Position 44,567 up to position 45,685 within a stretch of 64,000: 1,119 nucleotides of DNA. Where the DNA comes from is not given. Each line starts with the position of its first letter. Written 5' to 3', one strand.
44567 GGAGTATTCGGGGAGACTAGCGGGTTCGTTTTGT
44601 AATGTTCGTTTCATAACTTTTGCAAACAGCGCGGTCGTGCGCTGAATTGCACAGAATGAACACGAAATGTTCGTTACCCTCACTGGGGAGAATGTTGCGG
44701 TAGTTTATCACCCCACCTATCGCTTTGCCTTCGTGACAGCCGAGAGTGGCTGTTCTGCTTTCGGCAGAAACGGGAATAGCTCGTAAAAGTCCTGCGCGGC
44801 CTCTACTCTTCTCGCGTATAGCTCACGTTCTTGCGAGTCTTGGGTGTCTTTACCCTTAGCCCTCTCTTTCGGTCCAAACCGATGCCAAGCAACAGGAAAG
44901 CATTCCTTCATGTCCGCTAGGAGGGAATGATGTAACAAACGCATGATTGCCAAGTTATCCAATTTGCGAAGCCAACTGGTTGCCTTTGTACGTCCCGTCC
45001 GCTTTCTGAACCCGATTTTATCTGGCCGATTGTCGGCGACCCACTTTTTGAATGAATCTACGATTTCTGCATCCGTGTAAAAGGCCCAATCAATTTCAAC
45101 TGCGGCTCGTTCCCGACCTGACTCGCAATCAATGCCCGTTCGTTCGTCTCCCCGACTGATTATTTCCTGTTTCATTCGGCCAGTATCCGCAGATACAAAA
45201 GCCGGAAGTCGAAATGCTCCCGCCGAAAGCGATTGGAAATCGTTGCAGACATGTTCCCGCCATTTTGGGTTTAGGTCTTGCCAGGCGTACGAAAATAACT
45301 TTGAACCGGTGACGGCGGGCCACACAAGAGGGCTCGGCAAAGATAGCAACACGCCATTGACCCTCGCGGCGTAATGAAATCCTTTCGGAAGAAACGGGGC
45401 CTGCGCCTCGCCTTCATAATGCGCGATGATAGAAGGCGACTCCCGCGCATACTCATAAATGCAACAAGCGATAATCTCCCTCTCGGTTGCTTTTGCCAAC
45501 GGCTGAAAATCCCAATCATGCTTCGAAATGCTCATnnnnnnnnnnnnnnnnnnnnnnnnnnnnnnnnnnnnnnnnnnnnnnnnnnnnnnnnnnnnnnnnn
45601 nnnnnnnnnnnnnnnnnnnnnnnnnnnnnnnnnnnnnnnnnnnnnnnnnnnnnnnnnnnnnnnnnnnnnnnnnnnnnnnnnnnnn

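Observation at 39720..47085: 7.3-kb integrative element in tRNA-Phe with a replication module, satellite/PICI-like in size and layout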

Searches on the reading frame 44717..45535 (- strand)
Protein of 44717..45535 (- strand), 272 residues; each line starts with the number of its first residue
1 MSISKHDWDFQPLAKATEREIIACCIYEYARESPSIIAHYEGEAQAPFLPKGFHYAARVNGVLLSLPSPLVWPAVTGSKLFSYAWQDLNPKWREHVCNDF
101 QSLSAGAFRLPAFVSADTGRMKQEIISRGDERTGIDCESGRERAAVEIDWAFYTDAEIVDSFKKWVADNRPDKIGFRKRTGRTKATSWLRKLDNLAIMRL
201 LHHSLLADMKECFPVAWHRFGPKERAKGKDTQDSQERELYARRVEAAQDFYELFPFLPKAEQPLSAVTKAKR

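Call 4: search_protein_families(library=pfam, proteins=[window:44717-45535:-], max_evalue=0.1)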
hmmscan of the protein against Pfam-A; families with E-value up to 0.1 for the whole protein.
window:44717-45535:- (272 aa): 0 families

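Call 5: search_protein_families(library=phrogs, proteins=[window:44717-45535:-], max_evalue=0.01)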
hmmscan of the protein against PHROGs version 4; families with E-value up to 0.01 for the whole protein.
window:44717-45535:- (272 aa): 0 families

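Call 13: find_homologous_proteins(query=window:44717-45535:-)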
Query window:44717-45535:- (272 aa): 6 proteins with E <= 0.001 among 556 candidates.
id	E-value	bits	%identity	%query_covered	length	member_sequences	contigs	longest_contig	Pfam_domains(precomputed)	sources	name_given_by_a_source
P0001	8.6e-185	631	100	100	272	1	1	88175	-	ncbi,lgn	-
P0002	1.5e-70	256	50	97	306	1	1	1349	-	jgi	jgi:hypothetical protein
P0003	3.2e-68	248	48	99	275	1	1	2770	-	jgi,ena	-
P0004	7.2e-58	214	42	100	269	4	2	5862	-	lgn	-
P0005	2.9e-44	170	36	96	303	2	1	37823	-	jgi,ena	jgi:hypothetical protein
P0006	9.5e-16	76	26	100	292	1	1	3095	-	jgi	jgi:hypothetical protein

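Call 14: search_protein_families(library=padloc, proteins=[window:44717-45535:-], max_evalue=0.01)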
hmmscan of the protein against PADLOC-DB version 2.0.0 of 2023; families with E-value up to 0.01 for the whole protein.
window:44717-45535:- (272 aa): 0 families

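Call 15: search_protein_families(library=ncbifam, proteins=[window:44717-45535:-], max_evalue=0.01)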
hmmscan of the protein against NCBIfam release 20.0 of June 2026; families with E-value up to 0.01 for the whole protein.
window:44717-45535:- (272 aa): 0 families

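Call 16: find_encoding_contigs(protein=P0001, flank=10000, max_places=6)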
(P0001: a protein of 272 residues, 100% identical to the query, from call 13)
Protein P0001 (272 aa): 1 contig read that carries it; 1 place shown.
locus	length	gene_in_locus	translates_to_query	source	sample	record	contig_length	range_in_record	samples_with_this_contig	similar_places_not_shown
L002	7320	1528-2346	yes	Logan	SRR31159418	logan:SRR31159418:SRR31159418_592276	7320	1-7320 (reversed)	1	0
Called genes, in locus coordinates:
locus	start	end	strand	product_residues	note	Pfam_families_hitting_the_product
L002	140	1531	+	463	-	PF00589:Phage_integrase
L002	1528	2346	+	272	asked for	-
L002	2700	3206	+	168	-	PF13730:HTH_36 (weak)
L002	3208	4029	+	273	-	PF01695:IstB_IS21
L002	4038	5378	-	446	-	PF08238:Sel1 (weak)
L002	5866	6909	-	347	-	-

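Call 17: find_encoding_contigs(protein=P0005, flank=10000, max_places=6)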
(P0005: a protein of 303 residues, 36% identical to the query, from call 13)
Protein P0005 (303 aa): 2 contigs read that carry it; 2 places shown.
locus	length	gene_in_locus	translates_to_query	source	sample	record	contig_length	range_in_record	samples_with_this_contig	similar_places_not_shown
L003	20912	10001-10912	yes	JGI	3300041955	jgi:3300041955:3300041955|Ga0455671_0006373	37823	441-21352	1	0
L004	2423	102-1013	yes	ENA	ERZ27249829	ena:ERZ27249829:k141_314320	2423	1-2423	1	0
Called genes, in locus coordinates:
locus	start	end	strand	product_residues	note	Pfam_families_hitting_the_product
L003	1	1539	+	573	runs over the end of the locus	PF16949:ABC_tran_2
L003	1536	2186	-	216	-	PF04127:DFP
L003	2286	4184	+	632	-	PF00012:HSP70, PF06723:MreB_Mbl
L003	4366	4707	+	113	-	-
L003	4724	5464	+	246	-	PF01569:PAP2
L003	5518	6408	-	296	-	PF00657:Lipase_GDSL, PF13472:Lipase_GDSL_2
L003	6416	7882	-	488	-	PF03629:SASA (weak)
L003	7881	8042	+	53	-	-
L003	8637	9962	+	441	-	PF00589:Phage_integrase (weak)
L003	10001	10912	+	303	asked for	-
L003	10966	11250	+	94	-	-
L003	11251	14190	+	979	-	PF13362:Toprim_3, PF13662:Toprim_4, PF12307:DUF3631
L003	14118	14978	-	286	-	-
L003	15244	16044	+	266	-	PF00034:Cytochrom_C (faint), PF07610:DUF1573, PF13442:Cytochrome_CBB3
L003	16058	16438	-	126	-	PF25937:DUF7980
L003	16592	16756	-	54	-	-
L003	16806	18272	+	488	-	PF00682:HMGL-like, PF22617:HCS_D2, PF08502:LeuA_dimer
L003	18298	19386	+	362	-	PF03054:tRNA_Me_trans, PF20259:tRNA_Me_trans_M, PF20258:tRNA_Me_trans_C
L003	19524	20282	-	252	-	PF07963:N_methyl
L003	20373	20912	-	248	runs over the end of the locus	PF07963:N_methyl, PF07596:SBP_bac_10 (faint)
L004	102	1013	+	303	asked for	-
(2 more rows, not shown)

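Call 18: find_encoding_contigs(protein=P0004, flank=10000, max_places=6)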
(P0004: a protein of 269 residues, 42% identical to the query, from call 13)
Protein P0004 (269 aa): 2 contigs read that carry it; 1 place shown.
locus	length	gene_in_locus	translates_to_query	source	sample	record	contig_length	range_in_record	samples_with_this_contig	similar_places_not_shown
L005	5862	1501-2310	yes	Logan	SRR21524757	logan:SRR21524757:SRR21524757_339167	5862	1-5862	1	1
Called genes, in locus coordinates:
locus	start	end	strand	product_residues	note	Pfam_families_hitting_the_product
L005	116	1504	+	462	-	PF00589:Phage_integrase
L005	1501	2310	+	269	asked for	-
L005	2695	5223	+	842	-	PF08800:BT4734-like_N, PF13148:DUF3987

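Call 36: predict_structure(alignment_id=A1)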
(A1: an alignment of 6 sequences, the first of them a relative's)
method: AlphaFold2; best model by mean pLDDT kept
length: 272 residues; sequences in the alignment: 6
mean_pLDDT: 52.0   pTM: 0.35
mean pLDDT of the five models: 52.0, 50.8, 50.7, 47.4, 47.1
residues with pLDDT >= 90: 0; 70-90: 64; 50-70: 71; < 50: 137
segments of 3 or more residues with pLDDT < 50: 1-13, 42-78, 102-159, 169-185, 269-272
pLDDT, mean of each block of 10 residues (from residue 1): 32 56 61 54 40 34 35 44 70 69 42 28 25 35 32 41 50 38 53 76 74 77 69 82 80 57 52 31
secondary structure, 60 per line:
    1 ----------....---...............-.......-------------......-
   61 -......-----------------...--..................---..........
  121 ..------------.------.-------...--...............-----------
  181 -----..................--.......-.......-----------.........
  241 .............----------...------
elements in order: H11-14 H18-32 H34-40 E54-59 E62-67 H90-107 H111-122 H155-169 H186-203 H206-212 H214-220 H232-253

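Call 42: search_protein_families(library=pfam, proteins=[L003:14118-14978:-, L003:10966-11250:+, L005:2695-5223:+], max_evalue=0.001)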
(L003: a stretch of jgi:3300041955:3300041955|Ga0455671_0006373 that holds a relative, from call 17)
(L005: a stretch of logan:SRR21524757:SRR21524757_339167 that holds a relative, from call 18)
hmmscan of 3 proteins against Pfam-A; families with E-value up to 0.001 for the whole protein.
L003:14118-14978:- (286 aa): 0 families

L003:10966-11250:+ (94 aa): 1 family
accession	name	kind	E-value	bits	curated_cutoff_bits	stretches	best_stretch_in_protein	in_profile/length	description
PF12728.13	HTH_17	-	6.2e-05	23.6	27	1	29-67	6-44/51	Helix-turn-helix domain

L005:2695-5223:+ (842 aa): 2 families
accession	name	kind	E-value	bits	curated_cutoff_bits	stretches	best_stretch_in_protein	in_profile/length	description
PF13148.11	DUF3987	-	4.7e-56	191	27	1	352-691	3-363/364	Protein of unknown function (DUF3987)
PF08800.15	BT4734-like_N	-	7.7e-30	104.2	22.4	1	71-189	2-133/134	BT4734-like, N-terminal domain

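Call 47: find_related_loci(query=A1, collection=viral_contigs, flank=10000)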
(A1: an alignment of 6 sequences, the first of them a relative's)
Query A1 (272 aa) in viral_contigs; peptide patterns used: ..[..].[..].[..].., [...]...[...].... (x = any residue, [..] = any of these).
94 stretches matched a pattern, but none encodes a relative of the query by tblastn (E <= 1e-3).

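Call 50: find_related_loci(query=A1, collection=metagenome_contigs, flank=10000)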
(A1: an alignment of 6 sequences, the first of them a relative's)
Query A1 (272 aa) in metagenome_contigs; peptide patterns used: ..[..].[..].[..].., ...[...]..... (x = any residue, [..] = any of these).
415 stretches matched a pattern; 186 encode a relative of the query (tblastn E <= 1e-3); the best 80 are kept; 80 distinct loci.
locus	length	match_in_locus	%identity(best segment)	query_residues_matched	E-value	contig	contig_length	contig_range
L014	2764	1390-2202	48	2-271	3e-79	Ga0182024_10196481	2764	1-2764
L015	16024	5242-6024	46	3-265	6e-73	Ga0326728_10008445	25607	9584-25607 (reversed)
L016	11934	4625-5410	43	3-265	7e-69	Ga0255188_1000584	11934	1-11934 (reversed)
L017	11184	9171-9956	43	3-265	7e-69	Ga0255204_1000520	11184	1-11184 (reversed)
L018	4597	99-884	43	3-265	5e-69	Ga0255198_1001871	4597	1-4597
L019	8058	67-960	36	3-272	1e-53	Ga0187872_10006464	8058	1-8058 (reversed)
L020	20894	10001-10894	36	3-272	2e-53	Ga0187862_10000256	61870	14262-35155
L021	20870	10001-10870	36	3-263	7e-50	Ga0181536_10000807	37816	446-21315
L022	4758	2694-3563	36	3-263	6e-50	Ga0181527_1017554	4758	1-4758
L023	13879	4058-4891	36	3-263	3e-45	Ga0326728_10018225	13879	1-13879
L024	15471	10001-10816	33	3-259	2e-38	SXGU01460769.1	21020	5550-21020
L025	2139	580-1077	38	3-167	7e-29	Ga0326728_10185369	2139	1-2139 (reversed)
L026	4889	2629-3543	30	3-272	2e-27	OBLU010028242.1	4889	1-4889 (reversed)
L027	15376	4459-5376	29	2-272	3e-27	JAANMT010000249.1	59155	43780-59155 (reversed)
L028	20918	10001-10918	29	2-272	3e-27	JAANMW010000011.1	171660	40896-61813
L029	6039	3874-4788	30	3-272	7e-27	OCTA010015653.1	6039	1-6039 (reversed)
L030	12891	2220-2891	31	3-265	4e-26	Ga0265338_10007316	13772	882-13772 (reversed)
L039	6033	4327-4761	35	120-272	1e-22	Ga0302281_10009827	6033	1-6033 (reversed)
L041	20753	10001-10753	29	7-265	2e-22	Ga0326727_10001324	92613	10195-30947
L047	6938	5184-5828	32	73-272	7e-22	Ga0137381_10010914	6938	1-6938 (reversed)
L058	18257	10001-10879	27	7-272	4e-21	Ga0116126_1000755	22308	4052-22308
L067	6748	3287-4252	29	1-265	3e-20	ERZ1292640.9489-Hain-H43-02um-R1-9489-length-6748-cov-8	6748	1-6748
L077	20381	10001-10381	36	141-272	3e-19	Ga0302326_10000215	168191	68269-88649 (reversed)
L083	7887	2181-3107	27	7-272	1e-18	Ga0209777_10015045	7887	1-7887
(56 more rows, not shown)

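Call 55: search_protein_families(library=pfam, proteins=[L015:6516-8951:+, L016:6542-8440:+, L024:12502-13998:+, L020:11244-12140:+, L020:12137-13201:+, L020:14276-15766:+, L023:8352-9215:+, L023:9806-11056:+, L030:3296-4099:+, L030:4767-6206:+], max_evalue=0.001)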
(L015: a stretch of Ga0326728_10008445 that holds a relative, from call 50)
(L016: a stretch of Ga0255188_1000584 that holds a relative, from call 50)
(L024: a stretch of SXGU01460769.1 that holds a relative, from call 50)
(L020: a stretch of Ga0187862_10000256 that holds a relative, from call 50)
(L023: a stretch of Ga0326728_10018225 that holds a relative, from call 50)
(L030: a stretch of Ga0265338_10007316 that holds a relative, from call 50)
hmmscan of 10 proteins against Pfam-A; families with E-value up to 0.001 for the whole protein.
L015:6516-8951:+ (811 aa): 0 families

L016:6542-8440:+ (632 aa): 0 families

L024:12502-13998:+ (498 aa): 0 families

L020:11244-12140:+ (298 aa): 0 families

L020:12137-13201:+ (354 aa): 1 family
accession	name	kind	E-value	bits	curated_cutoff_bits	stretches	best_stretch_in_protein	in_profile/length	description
PF13481.12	AAA_25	-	2.6e-26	92.9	27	1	42-216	11-195/195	AAA domain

L020:14276-15766:+ (496 aa): 0 families

L023:8352-9215:+ (287 aa): 1 family
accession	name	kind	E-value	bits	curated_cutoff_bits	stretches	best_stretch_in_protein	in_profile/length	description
PF08238.18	Sel1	-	1.7e-05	25.7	30.7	1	189-222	3-36/36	Sel1 repeat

L023:9806-11056:+ (416 aa): 0 families

L030:3296-4099:+ (267 aa): 0 families

L030:4767-6206:+ (479 aa): 2 families
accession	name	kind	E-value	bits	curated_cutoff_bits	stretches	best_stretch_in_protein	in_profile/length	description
PF17289.8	Terminase_6C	-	8.2e-13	49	22.6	1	266-412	2-154/155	Terminase RNaseH-like domain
PF03237.21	Terminase_6N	-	3.3e-08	33.9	22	1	103-252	52-214/215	Terminase large subunit, T4likevirus-type, N-terminal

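Call 56: search_protein_families(library=pfam, proteins=[L027:5543-6490:+, L027:3766-4440:+, L067:4410-5402:+, L058:7768-9903:+, L039:750-3683:+, L047:990-4610:+, L041:10836-14954:+, L029:2151-3821:+, L083:39-2126:+, L077:8409-9431:+], max_evalue=0.001)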
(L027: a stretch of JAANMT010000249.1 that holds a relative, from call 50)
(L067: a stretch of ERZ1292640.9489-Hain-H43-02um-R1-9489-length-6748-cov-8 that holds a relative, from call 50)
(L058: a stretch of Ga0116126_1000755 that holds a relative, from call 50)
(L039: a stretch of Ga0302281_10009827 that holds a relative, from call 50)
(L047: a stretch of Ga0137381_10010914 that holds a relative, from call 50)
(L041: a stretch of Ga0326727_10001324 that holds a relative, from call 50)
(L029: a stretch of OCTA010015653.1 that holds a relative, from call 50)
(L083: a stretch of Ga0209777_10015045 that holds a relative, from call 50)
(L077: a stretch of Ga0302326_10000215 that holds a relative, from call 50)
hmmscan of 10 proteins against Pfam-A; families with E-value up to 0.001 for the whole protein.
L027:5543-6490:+ (315 aa): 0 families

L027:3766-4440:+ (224 aa): 0 families

L067:4410-5402:+ (330 aa): 1 family
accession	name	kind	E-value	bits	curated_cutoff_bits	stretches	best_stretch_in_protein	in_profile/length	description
PF11985.13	Phage_Mu_Gp27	-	0.00032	21.6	28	1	59-233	1-154/173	Bacteriophage Mu, Gp27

L058:7768-9903:+ (711 aa): 3 families
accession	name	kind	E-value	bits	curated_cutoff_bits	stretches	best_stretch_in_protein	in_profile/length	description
PF01555.25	N6_N4_Mtase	-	2.5e-48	165.4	26.7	1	249-544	1-219/221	DNA methylase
PF13847.12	Methyltransf_31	-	0.0004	20.5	27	0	505-549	2-49/145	Methyltransferase domain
PF13649.12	Methyltransf_25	-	0.00078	20.5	27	0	510-550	1-43/97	Methyltransferase domain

L039:750-3683:+ (977 aa): 5 families
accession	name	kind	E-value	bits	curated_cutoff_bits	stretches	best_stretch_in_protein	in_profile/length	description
PF20473.4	MmeI_Mtase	-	8e-25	87.9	27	1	377-642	7-254/259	MmeI, DNA-methyltransferase domain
PF20465.4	MmeI_hel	-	1.5e-15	58.1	27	1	215-283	3-75/75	MmeI, helicase spacer domain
PF20464.3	MmeI_N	-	1.4e-11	45.5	27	1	1-189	1-179/181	MmeI, N-terminal domain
PF20466.3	MmeI_TRD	-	2.4e-08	34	27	1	797-865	138-206/207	MmeI, target recognition domain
PF07669.17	Eco57I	-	4.5e-06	27.3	25.3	1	438-580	3-126/171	Eco57I restriction-modification methylase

L047:990-4610:+ (1206 aa): 7 families
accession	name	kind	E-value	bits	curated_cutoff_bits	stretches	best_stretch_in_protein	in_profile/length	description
PF13385.13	Laminin_G_3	-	1.7e-19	70.9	27.6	1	978-1126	4-150/151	Concanavalin A-like lectin/glucanases superfamily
PF24517.2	CBM96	-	1e-16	61.6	26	1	569-717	5-151/164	Carbohydrate-binding module family 96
PF09136.16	Glucodextran_B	-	4.1e-12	46.3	27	2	477-556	1-77/83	Glucodextranase, domain B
PF00041.27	fn3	-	1.2e-05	25.9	25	1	836-910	3-76/84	Fibronectin type III domain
PF17957.7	Big_7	-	6.1e-05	24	24.1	1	738-807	1-70/70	Bacterial Ig domain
PF06848.17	Disaggr_repeat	-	0.00018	21.7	33.9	0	599-661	24-86/179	Disaggregatase related repeat domain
PF19077.6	Big_13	-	0.00094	20.1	27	1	759-820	32-94/102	Bacterial Ig-like domain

L041:10836-14954:+ (1372 aa): 1 family
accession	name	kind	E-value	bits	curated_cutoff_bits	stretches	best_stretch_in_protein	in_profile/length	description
PF09397.16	FtsK_gamma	-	2e-18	66.3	30.6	1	201-259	3-61/63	Ftsk gamma domain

L029:2151-3821:+ (556 aa): 0 families

L083:39-2126:+ (695 aa): 5 families
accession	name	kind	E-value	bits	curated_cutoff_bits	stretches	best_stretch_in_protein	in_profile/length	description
PF20473.4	MmeI_Mtase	-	2.7e-31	109.1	27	1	58-296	7-237/259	MmeI, DNA-methyltransferase domain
PF20466.3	MmeI_TRD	-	2.7e-11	43.7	27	1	517-577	146-206/207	MmeI, target recognition domain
PF07669.17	Eco57I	-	2.6e-07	31.3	25.3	1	125-242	2-125/171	Eco57I restriction-modification methylase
PF20467.3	MmeI_C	-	3.4e-05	24.4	27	1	581-660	3-80/83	MmeI, C-terminal domain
PF02384.22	N6_Mtase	-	0.0002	21.2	20.4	1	63-201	39-138/311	N-6 DNA Methylase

L077:8409-9431:+ (340 aa): 0 families

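Call 59: find_homologous_proteins(query=A4, max_evalue=0.00001)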
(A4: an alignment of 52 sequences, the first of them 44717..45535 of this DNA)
Query A4 (52 sequences) (272 aa, profile of the alignment): 161 proteins with E <= 0.00001 among 7167 candidates; the best 120 are listed.
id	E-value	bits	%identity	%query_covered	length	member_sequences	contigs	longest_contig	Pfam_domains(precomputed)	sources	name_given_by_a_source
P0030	5.8e-129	448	28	100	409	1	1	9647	-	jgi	jgi:hypothetical protein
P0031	3.1e-124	433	30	100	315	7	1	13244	-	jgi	jgi:hypothetical protein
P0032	3.8e-124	432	30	99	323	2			-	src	-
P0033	1.4e-122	427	35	59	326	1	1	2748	-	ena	-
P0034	1.7e-122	427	29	97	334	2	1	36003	-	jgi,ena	jgi:hypothetical protein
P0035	2.4e-122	426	35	56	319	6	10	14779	-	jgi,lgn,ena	jgi:hypothetical protein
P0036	1.2e-121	424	28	97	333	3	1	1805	-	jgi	jgi:hypothetical protein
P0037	2.1e-121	423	27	97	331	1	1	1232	-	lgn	-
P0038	2.5e-121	423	33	59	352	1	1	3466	-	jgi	jgi:hypothetical protein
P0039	2.5e-121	423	28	97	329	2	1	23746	-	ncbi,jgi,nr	ncbi:MAG TPA: hypothetical protein VK742_06910 [Candidatus Sulfotelmatobacter sp.]|jgi:hypothetical 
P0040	3.7e-121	423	27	97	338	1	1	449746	-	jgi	jgi:hypothetical protein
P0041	8.2e-121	421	28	97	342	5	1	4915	-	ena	-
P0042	4.0e-120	419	27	97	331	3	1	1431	-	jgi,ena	-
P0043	8.2e-120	418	40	47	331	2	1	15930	-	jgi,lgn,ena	-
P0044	9.4e-120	418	27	97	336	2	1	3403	-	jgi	jgi:hypothetical protein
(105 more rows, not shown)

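Call 60: search_solved_structures(query=A4, max_evalue=1)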
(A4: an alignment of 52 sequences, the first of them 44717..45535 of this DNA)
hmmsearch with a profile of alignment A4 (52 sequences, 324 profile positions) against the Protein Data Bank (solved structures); distinct sequences matched with E-value up to 1: 0.

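Call 65: search_protein_families(library=phrogs, proteins=[L030:220-1437:+, L030:1444-2187:+, L030:2973-3299:+, L030:3296-4099:+, L030:4767-6206:+, L030:6390-6851:+, L030:6896-7540:+, L030:7696-8391:+, L030:8598-9104:+, L030:9495-10166:+], max_evalue=0.001)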
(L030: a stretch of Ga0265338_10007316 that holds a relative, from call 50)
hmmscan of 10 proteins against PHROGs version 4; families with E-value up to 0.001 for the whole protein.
L030:220-1437:+ (405 aa): 3 families
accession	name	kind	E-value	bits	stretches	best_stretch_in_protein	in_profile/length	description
phrog_1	-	integration and excision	1.9e-39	137.4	1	11-400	122-450/611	integrase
phrog_216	-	integration and excision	4.8e-20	72.9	1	170-399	12-238/301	integrase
phrog_7685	-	integration and excision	0.00073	20.2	0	340-401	177-239/240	integrase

L030:1444-2187:+ (247 aa): 0 families

L030:2973-3299:+ (108 aa): 0 families

L030:3296-4099:+ (267 aa): 0 families

L030:4767-6206:+ (479 aa): 7 families
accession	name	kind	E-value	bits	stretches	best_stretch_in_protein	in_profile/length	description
phrog_979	-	head and packaging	2.4e-39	136.6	1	243-418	413-604/642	terminase large subunit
phrog_38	-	head and packaging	3.5e-29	103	1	242-423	524-713/760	terminase large subunit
phrog_2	-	head and packaging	1.4e-27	97.9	1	29-420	261-600/807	terminase large subunit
phrog_12171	-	head and packaging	1.4e-15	58.4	1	345-415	27-97/110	terminase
phrog_5573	-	head and packaging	1.2e-12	48.8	1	241-409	60-230/250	terminase large subunit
phrog_9453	-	head and packaging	8.1e-12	46.2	1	243-418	10-215/233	terminase large subunit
phrog_7579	-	head and packaging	1.4e-07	32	1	37-253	6-212/239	terminase large subunit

L030:6390-6851:+ (153 aa): 0 families

L030:6896-7540:+ (214 aa): 0 families

L030:7696-8391:+ (231 aa): 0 families

L030:8598-9104:+ (168 aa): 0 families

L030:9495-10166:+ (223 aa): 1 family
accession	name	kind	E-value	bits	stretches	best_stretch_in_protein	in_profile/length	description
phrog_1035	-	DNA, RNA and nucleotide metabolism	0.00019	22.4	1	22-108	144-231/271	endonuclease VII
